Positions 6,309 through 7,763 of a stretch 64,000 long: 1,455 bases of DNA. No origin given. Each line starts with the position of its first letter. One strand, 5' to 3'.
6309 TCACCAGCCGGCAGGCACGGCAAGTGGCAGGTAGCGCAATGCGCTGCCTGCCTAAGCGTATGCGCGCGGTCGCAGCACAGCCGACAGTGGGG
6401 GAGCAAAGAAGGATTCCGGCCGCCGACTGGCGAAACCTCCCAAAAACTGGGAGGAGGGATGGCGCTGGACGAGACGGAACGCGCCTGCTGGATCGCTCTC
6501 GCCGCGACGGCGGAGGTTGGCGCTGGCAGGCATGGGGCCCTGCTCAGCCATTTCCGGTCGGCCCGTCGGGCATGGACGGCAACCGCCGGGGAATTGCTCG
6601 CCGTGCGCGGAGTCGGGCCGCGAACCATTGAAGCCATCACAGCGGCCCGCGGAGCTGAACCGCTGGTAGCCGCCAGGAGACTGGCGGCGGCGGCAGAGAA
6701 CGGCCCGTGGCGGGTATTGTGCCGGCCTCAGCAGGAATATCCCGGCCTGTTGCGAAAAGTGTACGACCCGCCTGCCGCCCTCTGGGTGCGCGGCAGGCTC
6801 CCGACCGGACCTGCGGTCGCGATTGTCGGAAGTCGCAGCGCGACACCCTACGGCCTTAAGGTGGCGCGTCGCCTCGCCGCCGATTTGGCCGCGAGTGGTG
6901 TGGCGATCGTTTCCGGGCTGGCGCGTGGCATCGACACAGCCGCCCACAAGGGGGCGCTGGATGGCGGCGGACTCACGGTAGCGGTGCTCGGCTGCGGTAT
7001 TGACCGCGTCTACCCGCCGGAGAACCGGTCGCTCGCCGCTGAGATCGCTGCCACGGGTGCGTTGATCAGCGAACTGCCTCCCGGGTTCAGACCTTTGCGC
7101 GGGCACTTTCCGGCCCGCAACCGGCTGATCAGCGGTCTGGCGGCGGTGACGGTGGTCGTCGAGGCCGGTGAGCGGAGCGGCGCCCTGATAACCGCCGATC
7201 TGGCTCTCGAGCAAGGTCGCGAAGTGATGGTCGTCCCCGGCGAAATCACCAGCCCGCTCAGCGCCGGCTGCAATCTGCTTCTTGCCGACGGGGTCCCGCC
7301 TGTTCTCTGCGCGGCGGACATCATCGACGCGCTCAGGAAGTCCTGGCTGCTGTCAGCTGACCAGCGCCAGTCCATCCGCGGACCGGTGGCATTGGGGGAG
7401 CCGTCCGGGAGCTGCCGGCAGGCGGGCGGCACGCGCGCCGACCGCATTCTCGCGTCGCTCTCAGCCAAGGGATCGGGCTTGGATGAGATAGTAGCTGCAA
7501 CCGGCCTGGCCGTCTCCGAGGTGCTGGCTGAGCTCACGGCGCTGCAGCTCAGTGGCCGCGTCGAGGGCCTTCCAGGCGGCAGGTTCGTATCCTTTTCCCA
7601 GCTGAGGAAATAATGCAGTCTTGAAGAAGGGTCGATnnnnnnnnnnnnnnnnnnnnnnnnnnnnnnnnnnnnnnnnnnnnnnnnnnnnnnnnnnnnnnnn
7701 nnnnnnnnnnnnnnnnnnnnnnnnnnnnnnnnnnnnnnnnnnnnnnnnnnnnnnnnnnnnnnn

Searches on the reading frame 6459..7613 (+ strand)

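Call 83: search_protein_families(library=ncbifam, max_evalue=1e-50, proteins=[window:6459-7613:+])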
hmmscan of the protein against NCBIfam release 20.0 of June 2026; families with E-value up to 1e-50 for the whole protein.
window:6459-7613:+ (384 aa): 2 families
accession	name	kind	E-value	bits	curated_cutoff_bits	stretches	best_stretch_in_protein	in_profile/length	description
TIGR00732.1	dprA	equivalog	1.1e-73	247.1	191.15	1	86-291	11-219/220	DNA-processing protein DprA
NF008007.0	PRK10736.1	equivalog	1.4e-64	218.6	495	1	85-374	73-357/374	DNA-protecting protein DprA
